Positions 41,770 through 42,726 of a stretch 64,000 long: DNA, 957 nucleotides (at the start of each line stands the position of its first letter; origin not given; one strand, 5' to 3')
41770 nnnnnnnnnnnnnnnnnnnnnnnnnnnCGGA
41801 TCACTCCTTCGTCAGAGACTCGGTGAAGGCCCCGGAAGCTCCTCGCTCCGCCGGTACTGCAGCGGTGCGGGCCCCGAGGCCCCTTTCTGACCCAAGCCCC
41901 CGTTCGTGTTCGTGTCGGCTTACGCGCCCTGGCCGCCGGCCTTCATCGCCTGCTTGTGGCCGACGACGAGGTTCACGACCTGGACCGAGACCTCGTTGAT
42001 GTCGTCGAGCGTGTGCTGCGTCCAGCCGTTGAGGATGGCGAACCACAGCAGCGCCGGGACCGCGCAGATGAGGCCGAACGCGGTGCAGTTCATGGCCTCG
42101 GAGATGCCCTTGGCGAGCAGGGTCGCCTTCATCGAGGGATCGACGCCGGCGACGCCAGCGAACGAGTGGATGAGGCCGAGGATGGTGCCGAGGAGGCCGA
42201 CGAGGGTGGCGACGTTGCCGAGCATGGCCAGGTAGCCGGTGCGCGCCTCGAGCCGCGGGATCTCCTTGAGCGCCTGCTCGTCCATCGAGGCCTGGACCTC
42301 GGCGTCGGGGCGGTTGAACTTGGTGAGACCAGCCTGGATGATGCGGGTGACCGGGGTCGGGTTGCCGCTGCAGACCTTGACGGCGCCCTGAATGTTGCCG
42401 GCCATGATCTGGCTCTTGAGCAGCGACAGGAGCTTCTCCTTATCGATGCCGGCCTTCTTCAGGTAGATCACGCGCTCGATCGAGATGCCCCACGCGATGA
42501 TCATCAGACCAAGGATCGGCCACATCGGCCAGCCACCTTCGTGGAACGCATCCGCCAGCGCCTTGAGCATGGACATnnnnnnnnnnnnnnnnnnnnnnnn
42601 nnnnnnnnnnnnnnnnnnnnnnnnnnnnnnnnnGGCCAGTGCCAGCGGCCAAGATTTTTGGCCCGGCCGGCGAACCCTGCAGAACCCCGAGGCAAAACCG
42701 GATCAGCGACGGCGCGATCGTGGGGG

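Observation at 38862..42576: TolQ-like channel + two TolR/ExbD paralogs + HEAT-repeat lipoprotein operon (AglRQS-type motor candidate)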

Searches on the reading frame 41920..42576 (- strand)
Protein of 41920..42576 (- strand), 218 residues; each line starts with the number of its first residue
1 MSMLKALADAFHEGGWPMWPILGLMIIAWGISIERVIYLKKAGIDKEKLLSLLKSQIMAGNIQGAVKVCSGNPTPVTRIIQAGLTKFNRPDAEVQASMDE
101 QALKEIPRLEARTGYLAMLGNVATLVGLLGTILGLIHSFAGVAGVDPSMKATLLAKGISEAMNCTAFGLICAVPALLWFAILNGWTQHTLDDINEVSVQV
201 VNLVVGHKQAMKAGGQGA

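Call 5: search_protein_families(library=pfam, proteins=[window:41920-42576:-], max_evalue=0.01)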
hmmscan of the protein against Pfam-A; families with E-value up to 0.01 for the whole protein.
window:41920-42576:- (218 aa): 1 family
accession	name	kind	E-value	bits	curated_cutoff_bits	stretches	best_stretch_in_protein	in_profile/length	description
PF01618.21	MotA_ExbB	-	3.6e-26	91.8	22.9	1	74-193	4-125/127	MotA/TolQ/ExbB proton channel family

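Call 6: search_protein_families(library=ncbifam, proteins=[window:41920-42576:-], max_evalue=0.01)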
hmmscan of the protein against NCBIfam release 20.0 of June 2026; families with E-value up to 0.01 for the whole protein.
window:41920-42576:- (218 aa): 6 families
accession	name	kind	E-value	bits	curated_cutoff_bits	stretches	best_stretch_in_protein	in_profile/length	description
TIGR02796.1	tolQ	equivalog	9.6e-23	81.1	221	1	21-197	20-207/216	protein TolQ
TIGR02797.1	exbB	equivalog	3.6e-16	59.6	206.2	1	26-204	25-209/211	tonB-system energizer ExbB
NF007722.0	PRK10414.1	equivalog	4.4e-14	52.6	402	1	113-201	130-217/244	tol-pal system-associated acyl-CoA thioesterase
NF008066.0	PRK10801.1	equivalog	2.4e-13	50.1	403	1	21-187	24-200/230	Tol-Pal system protein TolQ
TIGR02805.1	exbB2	equivalog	1.5e-10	41.3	135.35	1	115-181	57-122/138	TonB-system energizer ExbB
NF006583.0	PRK09109.1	equivalog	0.0014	17.8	237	1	115-186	146-208/246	flagellar motor protein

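Call 13: search_solved_structures(query=window:41920-42576:-, max_evalue=0.001)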
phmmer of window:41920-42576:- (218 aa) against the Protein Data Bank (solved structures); distinct sequences matched with E-value up to 0.001: 7.
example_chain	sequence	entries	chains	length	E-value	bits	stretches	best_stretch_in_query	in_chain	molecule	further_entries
8odt_A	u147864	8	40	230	5.6e-13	52.4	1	20-184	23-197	Tol-Pal system protein TolQ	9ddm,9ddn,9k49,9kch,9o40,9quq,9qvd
9kpz_A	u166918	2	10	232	5.7e-13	52.4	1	20-184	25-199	Tol-Pal system protein TolQ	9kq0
8vlw_A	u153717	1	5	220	4.5e-12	49.5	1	108-184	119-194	Tol-Pal system protein TolQ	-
9avi_A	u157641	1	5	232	4.5e-12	49.5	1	108-185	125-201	Tol-Pal system protein TolQ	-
7ajq_A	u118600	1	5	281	3.5e-11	46.6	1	112-201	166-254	Biopolymer transport protein ExbB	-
6ye4_A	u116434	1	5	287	3.6e-11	46.5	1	112-201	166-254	Biopolymer transport protein ExbB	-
5sv0_B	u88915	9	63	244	4.2e-11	46.3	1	112-182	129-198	Biopolymer transport protein ExbB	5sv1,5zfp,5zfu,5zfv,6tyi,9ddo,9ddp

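Call 29: search_protein_representatives(protein=window:41920-42576:-)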
Query: 218 residues. Proteins with E-value up to 0.001 (for the whole library): 15204; up to 1e-10: 4446; up to 1e-30: 153. The best 150 are listed.
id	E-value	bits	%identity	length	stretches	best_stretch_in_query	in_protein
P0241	7.4e-77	274.3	63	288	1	1-211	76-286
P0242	7.0e-73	261.3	58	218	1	2-215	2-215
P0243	3.5e-62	226.3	61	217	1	3-169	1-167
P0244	3.6e-58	213.2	80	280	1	1-122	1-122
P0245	7.8e-57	208.9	54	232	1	6-215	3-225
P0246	7.5e-56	205.6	64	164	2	3-131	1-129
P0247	9.8e-56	205.3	92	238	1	18-124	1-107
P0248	5.3e-55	202.9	59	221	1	26-188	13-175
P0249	1.4e-54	201.5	54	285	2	9-143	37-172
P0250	1.4e-54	201.4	74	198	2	1-93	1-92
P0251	3.3e-54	200.3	60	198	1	3-156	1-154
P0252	5.8e-54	199.5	48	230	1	6-213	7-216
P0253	1.2e-53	198.4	61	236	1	3-150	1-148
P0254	1.3e-53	198.4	49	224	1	5-212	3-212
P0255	1.4e-53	198.2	46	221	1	6-209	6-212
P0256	4.4e-52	193.3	47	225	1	6-214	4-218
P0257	5.8e-52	192.9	47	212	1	7-209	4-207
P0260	1.2e-49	185.4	48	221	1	3-205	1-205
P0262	1.1e-48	182.3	46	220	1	7-217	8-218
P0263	5.1e-48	180.0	50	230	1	14-216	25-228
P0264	6.8e-48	179.6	50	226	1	8-214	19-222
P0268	3.7e-46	174.0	42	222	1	6-210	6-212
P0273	6.1e-44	166.7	43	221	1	4-211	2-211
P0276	4.2e-43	164.0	44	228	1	7-212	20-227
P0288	1.9e-40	155.3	41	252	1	10-212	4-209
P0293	1.3e-39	152.6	41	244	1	10-207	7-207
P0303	1.4e-38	149.2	37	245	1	3-206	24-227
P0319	5.3e-36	140.8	40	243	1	5-207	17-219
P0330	3.8e-35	138.0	41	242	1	6-205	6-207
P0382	3.8e-31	124.9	37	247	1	2-206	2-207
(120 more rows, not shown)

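Call 30: list_cluster_members(proteins=[P0303, P0293, P0319, P0382, P0330, P0245, P0252, P0255, P0268, P0288])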
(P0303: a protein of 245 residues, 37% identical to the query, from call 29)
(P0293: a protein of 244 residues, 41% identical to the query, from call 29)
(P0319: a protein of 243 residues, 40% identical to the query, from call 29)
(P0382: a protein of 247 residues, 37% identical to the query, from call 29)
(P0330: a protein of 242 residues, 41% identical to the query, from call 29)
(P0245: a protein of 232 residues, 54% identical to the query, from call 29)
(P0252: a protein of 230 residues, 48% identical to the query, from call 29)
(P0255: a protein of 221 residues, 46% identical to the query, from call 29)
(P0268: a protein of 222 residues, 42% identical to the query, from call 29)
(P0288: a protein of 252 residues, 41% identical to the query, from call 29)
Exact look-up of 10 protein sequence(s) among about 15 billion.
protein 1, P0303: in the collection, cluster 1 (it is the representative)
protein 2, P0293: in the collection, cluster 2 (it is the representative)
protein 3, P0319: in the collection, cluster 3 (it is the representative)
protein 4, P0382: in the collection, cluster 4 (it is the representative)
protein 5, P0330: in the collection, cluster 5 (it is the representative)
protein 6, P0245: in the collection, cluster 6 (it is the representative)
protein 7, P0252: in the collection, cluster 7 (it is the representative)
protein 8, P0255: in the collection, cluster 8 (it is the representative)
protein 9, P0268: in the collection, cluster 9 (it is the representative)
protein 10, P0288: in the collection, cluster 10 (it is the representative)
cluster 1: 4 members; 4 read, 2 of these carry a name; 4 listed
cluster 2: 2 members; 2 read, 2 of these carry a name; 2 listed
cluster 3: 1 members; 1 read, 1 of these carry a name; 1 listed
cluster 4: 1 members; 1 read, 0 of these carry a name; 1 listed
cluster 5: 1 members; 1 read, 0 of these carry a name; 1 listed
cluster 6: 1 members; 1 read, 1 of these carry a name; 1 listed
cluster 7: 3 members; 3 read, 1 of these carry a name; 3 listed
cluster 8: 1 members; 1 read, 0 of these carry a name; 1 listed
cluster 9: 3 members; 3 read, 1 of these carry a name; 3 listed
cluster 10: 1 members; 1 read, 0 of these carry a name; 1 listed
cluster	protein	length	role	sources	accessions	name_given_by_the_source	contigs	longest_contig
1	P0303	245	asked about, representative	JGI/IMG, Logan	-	biopolymer transport protein ExbB/TolQ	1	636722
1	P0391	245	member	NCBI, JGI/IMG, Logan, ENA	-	biopolymer transport protein ExbB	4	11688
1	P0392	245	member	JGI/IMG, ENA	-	-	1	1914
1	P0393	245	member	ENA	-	-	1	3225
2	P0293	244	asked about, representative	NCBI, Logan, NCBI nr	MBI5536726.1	MAG: MotA/TolQ/ExbB proton channel family protein [Deltaproteobacteria bacterium] | MotA/TolQ/ExbB proton channel family protein [Deltaproteobacteria bacterium]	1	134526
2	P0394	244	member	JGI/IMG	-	biopolymer transport protein ExbB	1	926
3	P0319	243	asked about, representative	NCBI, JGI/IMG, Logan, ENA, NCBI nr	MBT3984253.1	MAG: MotA/TolQ/ExbB proton channel family protein [Bacteriovoracaceae bacterium] | biopolymer transport protein ExbB | MotA/TolQ/ExbB proton channel family protein [Bacteriovoracaceae bacterium]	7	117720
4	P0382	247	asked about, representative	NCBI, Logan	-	-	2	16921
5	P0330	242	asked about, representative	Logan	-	-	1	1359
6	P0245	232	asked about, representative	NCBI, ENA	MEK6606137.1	MAG: MotA/TolQ/ExbB proton channel family protein [Myxococcota bacterium]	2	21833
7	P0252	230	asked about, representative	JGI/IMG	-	-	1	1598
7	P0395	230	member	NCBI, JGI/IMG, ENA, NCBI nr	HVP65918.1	MAG TPA: MotA/TolQ/ExbB proton channel family protein [Anaeromyxobacteraceae bacterium] | MotA/TolQ/ExbB proton channel family protein [Anaeromyxobacteraceae bacterium]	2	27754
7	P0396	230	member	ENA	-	-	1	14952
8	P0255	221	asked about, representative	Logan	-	-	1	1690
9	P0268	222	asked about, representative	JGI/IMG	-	biopolymer transport protein ExbB/TolQ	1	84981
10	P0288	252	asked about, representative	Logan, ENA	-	-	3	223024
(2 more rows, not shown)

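Call 31: find_encoding_contigs(protein=P0303, flank=8000, max_places=3)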
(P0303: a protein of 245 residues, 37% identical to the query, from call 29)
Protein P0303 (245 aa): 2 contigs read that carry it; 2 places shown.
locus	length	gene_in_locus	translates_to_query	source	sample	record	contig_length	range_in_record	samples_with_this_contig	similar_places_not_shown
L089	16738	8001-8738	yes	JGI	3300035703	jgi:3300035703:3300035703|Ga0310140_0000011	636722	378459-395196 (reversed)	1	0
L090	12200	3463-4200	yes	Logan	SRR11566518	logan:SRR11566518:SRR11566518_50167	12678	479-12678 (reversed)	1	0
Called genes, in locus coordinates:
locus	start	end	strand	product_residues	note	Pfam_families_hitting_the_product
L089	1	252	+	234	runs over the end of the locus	-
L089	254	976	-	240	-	-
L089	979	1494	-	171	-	PF05099:TerB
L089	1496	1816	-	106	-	PF06127:Mpo1-like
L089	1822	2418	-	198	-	PF01427:Peptidase_M15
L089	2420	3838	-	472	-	PF00246:Peptidase_M14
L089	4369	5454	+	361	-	-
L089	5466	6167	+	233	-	-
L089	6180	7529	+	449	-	-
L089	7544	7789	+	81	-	-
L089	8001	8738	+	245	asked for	PF01618:MotA_ExbB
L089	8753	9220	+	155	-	PF02472:ExbD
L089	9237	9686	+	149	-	PF02472:ExbD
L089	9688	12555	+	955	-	-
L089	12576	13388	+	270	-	PF13424:TPR_12 (faint)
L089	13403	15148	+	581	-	PF16697:Yop-YscD_cpl, PF00498:FHA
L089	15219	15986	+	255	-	-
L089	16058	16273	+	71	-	PF04324:Fer2_BFD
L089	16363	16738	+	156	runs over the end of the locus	PF00210:Ferritin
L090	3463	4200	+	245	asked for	PF01618:MotA_ExbB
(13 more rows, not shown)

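Call 37: find_homologous_proteins(query=P0252)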
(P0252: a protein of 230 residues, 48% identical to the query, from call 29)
Query P0252 (230 aa): 6853 proteins with E <= 0.001 among 8000 candidates; the best 120 are listed.
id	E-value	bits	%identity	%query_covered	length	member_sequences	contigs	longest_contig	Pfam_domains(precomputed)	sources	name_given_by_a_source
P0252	3.7e-138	476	100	100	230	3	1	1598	PF01618.22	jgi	-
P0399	1.2e-128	445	93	100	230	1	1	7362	PF01618.22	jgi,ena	-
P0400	1.4e-127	442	92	100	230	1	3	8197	PF01618.22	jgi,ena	-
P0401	2.4e-127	441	90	100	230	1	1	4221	PF01618.22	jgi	-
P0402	3.6e-126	437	94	94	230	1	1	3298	PF01618.22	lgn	-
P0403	4.0e-126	437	89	100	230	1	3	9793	PF01618.22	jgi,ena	-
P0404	6.8e-125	433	90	100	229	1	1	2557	PF01618.22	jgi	-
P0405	1.1e-124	432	90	100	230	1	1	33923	PF01618.22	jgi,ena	-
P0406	1.8e-124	432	89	100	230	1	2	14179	PF01618.22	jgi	jgi:biopolymer transport protein ExbB/TolQ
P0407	1.9e-124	432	88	100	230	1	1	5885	PF01618.22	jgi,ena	-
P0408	2.9e-124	431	90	100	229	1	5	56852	PF01618.22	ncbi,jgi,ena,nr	ncbi:MAG TPA: MotA/TolQ/ExbB proton channel family protein [Anaeromyxobacteraceae bacterium]|nr:MotA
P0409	5.0e-124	430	88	100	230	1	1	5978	PF01618.22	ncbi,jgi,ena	-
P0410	7.2e-124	430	89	100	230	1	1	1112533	PF01618.22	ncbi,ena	-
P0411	5.4e-122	424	88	100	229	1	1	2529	PF01618.22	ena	-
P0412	1.3e-120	419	87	100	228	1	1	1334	PF01618.22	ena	-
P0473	5.0e-102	358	73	96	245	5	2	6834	PF01618.22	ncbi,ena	-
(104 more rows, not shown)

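Call 38: find_encoding_contigs(protein=P0410, flank=8000, max_places=1)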
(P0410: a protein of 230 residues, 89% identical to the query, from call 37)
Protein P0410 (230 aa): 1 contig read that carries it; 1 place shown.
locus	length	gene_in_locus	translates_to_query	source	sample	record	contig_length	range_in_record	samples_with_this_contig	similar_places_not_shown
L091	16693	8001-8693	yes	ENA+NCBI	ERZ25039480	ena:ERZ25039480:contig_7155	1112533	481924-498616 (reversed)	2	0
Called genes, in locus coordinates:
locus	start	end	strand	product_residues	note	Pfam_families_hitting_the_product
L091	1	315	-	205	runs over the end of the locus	PF07617:DUF1579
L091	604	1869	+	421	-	PF00657:Lipase_GDSL, PF13472:Lipase_GDSL_2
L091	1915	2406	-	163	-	PF09286:Pro-kuma_activ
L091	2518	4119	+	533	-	PF13091:PLDc_2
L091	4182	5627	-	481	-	PF01103:Omp85 (weak)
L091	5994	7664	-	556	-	-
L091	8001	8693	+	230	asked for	PF01618:MotA_ExbB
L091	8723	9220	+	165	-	PF02472:ExbD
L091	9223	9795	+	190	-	PF02472:ExbD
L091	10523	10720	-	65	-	-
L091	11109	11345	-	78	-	-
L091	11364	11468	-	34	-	-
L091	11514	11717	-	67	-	-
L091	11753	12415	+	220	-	PF03030:H_PPase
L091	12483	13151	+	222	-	PF02190:LON_substr_bdg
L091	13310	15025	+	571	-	-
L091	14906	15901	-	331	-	-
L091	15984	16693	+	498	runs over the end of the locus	-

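Call 39: find_encoding_contigs(protein=P0473, flank=8000, max_places=2)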
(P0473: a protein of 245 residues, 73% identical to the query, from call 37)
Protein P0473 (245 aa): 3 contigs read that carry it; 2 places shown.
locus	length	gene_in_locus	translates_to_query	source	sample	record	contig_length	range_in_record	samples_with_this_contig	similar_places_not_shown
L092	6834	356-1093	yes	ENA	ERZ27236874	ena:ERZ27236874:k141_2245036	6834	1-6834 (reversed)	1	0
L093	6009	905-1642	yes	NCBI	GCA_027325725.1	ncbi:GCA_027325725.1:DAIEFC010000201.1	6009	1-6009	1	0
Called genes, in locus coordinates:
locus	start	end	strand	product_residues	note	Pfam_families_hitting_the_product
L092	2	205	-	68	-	?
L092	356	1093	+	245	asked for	PF01618:MotA_ExbB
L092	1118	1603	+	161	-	PF02472:ExbD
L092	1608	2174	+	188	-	PF02472:ExbD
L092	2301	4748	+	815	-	PF03030:H_PPase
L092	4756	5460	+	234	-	PF02190:LON_substr_bdg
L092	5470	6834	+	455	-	?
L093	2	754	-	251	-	?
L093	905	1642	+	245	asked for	PF01618:MotA_ExbB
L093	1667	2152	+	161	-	PF02472:ExbD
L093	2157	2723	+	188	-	PF02472:ExbD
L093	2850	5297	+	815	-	PF03030:H_PPase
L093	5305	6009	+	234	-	PF02190:LON_substr_bdg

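Call 56: predict_structure(alignment_id=A2)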
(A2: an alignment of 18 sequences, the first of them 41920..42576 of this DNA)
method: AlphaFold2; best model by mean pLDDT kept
length: 218 residues; sequences in the alignment: 18
mean_pLDDT: 81.4   pTM: 0.63
mean pLDDT of the five models: 81.4, 78.8, 76.4, 75.8, 71.7
residues with pLDDT >= 90: 0; 70-90: 203; 50-70: 11; < 50: 4
segments of 3 or more residues with pLDDT < 50: 215-218
pLDDT, mean of each block of 10 residues (from residue 1): 71 78 85 84 80 84 84 84 85 87 84 78 86 84 80 84 85 85 87 85 76 49
secondary structure, 60 per line:
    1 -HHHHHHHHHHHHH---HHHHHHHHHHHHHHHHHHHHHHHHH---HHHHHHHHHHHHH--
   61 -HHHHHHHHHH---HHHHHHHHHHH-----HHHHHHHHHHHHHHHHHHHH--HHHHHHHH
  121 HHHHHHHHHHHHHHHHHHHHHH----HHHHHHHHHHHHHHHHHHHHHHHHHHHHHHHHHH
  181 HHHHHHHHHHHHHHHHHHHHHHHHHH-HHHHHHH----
elements in order: H2-14 H18-42 H46-58 H62-71 H75-85 H91-110 H113-142 H147-206 H208-214

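Call 70: find_encoding_contigs(protein=P0245, flank=8000, max_places=1)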
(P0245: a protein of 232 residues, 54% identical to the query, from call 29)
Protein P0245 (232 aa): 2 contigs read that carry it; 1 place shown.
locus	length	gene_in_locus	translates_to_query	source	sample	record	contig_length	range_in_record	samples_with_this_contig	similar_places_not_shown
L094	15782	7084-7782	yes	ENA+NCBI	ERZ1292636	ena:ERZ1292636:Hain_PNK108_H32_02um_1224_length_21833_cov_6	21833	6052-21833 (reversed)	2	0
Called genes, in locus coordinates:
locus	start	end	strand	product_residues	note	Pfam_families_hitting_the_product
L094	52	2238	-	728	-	PF13517:FG-GAP_3 (weak)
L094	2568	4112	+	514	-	PF03130:HEAT_PBS (faint), PF13646:HEAT_2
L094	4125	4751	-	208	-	PF13505:OMP_b-brl (weak)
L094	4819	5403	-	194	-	PF02472:ExbD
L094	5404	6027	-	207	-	PF02472:ExbD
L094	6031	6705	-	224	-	PF01618:MotA_ExbB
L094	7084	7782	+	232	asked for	PF01618:MotA_ExbB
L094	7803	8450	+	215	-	PF01618:MotA_ExbB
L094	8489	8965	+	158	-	PF02472:ExbD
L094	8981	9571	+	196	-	PF02472:ExbD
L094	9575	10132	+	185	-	PF02368:Big_2 (faint), PF22359:Big-like (faint), PF26182:Ig_NUP210_5th (faint), PF26918:Ig_Eae (faint)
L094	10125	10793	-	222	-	PF01678:DAP_epimerase, PF05544:Pro_racemase (faint), PF01678:DAP_epimerase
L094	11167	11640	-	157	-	PF03840:SecG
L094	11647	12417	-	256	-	PF00121:TIM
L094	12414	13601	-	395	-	PF00162:PGK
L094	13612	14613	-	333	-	PF00044:Gp_dh_N, PF02800:Gp_dh_C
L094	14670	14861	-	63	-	-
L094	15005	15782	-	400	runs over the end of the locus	PF00389:2-Hacid_dh, PF03446:NAD_binding_2 (faint), PF02826:2-Hacid_dh_C, PF01842:ACT (faint)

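Call 71: find_encoding_contigs(protein=P0254, flank=8000, max_places=1)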
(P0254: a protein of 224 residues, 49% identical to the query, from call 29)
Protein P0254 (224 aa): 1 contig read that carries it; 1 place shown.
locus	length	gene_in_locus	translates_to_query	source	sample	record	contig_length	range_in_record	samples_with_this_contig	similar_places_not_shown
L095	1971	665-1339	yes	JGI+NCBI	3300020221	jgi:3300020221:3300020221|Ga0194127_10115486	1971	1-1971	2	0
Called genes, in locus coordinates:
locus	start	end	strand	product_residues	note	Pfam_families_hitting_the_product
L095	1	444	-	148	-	?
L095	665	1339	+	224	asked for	PF01618:MotA_ExbB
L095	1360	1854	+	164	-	PF02472:ExbD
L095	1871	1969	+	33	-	?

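Call 76: list_cluster_members(proteins=[P0256, P0262, P0260, P0264, P0263, P0257, P0254, P0273, P0276, P0241])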
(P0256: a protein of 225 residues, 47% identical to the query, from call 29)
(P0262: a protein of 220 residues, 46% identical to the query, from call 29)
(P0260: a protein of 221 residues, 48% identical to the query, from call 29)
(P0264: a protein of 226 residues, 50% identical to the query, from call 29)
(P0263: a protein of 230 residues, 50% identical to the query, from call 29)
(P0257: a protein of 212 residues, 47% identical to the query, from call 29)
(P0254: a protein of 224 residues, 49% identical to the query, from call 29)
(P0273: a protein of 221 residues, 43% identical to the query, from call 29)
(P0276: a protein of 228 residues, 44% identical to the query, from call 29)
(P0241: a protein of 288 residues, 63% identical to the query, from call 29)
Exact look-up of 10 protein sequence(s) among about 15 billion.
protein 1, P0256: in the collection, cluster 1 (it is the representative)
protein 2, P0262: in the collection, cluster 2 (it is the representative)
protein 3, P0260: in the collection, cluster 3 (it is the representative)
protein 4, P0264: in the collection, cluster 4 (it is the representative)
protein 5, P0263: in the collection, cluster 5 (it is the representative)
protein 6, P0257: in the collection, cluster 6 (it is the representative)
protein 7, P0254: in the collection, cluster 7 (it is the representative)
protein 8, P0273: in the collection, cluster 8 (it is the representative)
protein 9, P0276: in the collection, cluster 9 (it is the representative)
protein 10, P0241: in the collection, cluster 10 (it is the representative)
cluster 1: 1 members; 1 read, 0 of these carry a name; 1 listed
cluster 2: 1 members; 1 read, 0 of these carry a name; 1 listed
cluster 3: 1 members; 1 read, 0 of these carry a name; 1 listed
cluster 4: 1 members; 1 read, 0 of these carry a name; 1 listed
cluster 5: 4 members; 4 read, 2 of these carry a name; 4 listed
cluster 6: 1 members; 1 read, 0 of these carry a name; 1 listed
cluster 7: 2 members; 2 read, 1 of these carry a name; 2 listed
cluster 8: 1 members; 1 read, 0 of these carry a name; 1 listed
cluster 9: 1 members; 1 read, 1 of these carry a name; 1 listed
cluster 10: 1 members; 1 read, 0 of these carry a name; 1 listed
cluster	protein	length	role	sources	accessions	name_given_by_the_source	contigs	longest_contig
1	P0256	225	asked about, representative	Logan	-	-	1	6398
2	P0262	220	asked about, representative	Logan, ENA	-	-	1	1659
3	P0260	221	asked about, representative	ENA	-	-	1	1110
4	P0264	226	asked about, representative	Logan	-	-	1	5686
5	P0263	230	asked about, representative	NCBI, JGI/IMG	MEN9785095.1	MAG: hypothetical protein RLZZ299_359 [Pseudomonadota bacterium] | biopolymer transport protein ExbB/TolQ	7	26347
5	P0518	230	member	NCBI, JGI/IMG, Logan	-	biopolymer transport protein ExbB/TolQ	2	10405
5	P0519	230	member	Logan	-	-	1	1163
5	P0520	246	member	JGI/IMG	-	-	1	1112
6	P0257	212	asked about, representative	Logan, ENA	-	-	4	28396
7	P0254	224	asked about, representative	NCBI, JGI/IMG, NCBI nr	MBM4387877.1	MAG: MotA/TolQ/ExbB proton channel family protein [Deltaproteobacteria bacterium] | MotA/TolQ/ExbB proton channel family protein [Deltaproteobacteria bacterium]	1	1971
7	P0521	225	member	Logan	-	-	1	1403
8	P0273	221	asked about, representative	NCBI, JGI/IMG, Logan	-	-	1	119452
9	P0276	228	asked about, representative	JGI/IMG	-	biopolymer transport protein ExbB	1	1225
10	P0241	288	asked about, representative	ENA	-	-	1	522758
